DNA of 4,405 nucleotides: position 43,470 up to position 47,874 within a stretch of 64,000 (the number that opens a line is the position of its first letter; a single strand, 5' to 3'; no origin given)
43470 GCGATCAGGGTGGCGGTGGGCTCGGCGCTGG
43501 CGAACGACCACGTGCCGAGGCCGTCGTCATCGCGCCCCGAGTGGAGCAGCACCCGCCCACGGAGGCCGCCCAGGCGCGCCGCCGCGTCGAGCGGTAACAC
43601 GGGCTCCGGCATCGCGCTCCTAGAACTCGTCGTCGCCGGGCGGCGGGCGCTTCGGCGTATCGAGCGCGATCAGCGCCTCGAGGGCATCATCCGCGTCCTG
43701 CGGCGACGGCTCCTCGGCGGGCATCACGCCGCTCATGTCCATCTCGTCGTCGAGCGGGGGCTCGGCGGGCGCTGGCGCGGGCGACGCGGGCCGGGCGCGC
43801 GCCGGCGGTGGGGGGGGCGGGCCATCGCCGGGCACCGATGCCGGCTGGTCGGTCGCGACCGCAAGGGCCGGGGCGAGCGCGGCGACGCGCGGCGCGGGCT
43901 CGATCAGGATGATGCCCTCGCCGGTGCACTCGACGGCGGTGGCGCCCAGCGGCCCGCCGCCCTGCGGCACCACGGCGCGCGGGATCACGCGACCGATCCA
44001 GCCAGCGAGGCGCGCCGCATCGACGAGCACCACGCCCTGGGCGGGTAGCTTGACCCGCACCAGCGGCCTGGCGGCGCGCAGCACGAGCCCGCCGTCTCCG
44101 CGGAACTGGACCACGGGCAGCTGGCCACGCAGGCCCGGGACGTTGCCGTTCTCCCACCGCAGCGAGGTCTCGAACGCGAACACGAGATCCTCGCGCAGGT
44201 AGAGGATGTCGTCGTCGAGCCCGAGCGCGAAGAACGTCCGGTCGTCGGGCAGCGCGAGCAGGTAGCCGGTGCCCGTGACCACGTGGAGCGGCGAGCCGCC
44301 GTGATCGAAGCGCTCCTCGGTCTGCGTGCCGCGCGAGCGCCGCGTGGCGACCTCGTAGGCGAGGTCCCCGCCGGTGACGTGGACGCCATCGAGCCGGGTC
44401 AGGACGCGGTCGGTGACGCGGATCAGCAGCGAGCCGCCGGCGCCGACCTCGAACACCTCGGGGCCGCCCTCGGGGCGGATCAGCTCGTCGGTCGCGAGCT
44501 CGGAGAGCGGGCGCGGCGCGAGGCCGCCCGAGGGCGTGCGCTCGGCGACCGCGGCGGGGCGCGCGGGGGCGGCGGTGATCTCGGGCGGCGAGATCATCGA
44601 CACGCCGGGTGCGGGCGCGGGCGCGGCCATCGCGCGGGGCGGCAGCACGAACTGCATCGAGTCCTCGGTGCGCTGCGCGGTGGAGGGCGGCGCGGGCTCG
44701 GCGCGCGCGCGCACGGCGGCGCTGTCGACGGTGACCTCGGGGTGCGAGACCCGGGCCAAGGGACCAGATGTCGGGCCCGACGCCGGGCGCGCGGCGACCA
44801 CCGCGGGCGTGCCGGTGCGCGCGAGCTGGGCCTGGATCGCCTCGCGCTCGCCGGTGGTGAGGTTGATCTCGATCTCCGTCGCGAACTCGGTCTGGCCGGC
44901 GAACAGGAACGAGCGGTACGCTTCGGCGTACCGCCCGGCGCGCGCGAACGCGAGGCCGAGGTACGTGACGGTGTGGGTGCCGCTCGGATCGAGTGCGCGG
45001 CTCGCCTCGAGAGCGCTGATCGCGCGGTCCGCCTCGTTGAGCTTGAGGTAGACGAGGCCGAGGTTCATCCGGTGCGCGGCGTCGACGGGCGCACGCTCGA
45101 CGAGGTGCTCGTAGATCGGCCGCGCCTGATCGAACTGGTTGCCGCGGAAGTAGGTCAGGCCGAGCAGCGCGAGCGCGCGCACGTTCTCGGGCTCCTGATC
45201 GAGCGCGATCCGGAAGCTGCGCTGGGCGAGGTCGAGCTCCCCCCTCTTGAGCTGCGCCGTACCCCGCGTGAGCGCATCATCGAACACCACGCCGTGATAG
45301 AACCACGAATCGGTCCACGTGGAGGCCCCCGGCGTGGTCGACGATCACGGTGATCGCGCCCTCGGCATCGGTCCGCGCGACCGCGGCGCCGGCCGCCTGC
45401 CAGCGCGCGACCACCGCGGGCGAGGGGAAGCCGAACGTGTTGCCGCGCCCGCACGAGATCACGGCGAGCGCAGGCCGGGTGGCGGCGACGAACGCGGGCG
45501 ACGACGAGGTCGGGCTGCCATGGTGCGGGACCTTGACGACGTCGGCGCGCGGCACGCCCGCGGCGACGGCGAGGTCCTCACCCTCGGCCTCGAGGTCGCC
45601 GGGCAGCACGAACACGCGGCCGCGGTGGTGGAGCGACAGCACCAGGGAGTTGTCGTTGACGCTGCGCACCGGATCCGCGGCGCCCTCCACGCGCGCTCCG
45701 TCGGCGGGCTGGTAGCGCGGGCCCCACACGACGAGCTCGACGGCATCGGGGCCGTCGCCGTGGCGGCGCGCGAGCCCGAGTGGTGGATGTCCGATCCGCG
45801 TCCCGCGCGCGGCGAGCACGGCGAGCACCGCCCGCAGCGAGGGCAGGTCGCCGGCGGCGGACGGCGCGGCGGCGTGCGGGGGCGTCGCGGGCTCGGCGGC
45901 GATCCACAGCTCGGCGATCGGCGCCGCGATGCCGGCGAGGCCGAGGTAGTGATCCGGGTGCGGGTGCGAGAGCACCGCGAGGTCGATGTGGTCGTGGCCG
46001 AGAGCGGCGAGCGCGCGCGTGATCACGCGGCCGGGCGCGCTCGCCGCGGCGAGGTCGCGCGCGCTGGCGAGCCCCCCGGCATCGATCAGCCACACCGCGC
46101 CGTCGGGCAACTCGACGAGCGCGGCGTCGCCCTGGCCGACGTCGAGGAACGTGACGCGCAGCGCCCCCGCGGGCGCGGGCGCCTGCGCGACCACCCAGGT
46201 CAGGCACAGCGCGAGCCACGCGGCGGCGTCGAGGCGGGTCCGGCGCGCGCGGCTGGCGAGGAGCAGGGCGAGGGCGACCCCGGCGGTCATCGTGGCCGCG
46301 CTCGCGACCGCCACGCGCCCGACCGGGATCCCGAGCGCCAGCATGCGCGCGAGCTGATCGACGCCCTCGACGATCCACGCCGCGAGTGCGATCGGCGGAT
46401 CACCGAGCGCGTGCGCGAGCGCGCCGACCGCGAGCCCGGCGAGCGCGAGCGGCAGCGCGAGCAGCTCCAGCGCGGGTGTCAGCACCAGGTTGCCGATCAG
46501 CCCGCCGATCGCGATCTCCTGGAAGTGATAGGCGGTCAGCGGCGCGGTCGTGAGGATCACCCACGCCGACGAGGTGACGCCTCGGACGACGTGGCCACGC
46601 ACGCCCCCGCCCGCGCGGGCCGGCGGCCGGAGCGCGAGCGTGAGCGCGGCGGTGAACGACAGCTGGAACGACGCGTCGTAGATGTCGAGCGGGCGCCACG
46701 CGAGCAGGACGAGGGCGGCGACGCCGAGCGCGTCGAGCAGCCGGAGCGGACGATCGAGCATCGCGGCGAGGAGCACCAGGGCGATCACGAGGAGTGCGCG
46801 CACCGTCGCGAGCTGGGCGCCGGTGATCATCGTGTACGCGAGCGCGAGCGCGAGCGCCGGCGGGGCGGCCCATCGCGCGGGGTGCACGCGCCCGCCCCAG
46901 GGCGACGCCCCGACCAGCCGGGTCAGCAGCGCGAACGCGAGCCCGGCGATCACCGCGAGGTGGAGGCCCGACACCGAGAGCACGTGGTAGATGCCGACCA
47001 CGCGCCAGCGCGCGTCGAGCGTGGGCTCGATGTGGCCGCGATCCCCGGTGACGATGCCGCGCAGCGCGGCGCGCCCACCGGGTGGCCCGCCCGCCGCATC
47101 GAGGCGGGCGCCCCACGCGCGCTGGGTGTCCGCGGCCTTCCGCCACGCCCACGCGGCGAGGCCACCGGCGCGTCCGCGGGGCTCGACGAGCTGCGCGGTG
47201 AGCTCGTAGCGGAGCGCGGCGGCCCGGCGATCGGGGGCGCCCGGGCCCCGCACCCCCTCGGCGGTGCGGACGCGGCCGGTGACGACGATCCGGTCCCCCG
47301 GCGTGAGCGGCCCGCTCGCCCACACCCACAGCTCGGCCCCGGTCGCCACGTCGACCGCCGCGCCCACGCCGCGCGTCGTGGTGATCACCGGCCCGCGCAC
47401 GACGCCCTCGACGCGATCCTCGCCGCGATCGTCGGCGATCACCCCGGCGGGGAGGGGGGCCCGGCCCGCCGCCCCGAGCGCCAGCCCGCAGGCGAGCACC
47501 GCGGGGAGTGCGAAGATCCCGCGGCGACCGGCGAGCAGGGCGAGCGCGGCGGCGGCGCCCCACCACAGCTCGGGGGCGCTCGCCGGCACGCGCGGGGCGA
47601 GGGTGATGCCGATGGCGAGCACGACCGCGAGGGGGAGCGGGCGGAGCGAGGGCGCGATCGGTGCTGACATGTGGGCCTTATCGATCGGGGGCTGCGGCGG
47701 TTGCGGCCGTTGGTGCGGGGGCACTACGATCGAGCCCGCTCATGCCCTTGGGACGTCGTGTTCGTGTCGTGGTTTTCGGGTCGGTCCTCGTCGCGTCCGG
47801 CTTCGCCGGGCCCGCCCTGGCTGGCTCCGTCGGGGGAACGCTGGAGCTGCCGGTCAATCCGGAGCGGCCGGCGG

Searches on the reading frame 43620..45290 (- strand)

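Call 59: search_protein_families(library=pfam, proteins=[window:43620-45290:-], max_evalue=0.0001)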
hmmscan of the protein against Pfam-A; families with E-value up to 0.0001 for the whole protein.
window:43620-45290:- (556 aa): 12 families
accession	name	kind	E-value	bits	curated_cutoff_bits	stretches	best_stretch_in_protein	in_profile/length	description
PF13432.12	TPR_16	-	2.8e-17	63.3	32.7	2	43-103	3-63/65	Tetratricopeptide repeat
PF07719.23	TPR_2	-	6e-11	42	27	0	75-102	5-32/34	Tetratricopeptide repeat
PF00515.34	TPR_1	-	2.8e-10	40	27.8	0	75-103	5-33/34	Tetratricopeptide repeat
PF13181.12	TPR_8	-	3.4e-08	33.5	25.7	0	38-68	2-32/34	Tetratricopeptide repeat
PF14559.12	TPR_19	-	9.8e-08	32.7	25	1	14-73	2-61/68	Tetratricopeptide repeat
PF23914.1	TPR_CcmH_CycH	-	1.7e-07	31.6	42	0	17-70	101-154/158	Cytochrome c-type biogenesis protein H TPR domain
PF13431.12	TPR_17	-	2.6e-07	30.8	24.4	0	29-57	5-33/34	Tetratricopeptide repeat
PF13174.12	TPR_6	-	5.7e-07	30.2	26.3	0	42-68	5-31/33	Tetratricopeptide repeat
PF13428.12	TPR_14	-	6.4e-06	26.8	23.5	0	38-78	2-42/44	Tetratricopeptide repeat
PF13424.12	TPR_12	-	7.5e-06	26.5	30.1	0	43-101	9-75/77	Tetratricopeptide repeat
PF12895.13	ANAPC3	-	4.5e-05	24.1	27.2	0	30-96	16-81/82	Anaphase-promoting complex, cyclosome, subunit 3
PF13176.12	TPR_7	-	5.2e-05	23.5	27.9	0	76-102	4-32/36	Tetratricopeptide repeat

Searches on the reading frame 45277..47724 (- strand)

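Call 59: search_protein_families(library=pfam, proteins=[window:45277-47724:-], max_evalue=0.0001)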
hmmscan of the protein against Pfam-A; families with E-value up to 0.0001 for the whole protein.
window:45277-47724:- (815 aa): 2 families
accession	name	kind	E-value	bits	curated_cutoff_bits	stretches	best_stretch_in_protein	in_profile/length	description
PF03772.21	Competence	-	1.5e-50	172.5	23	1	224-491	1-268/270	Competence protein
PF00753.33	Lactamase_B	-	1.6e-08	35.1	22.7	1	528-759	2-195/196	Metallo-beta-lactamase superfamily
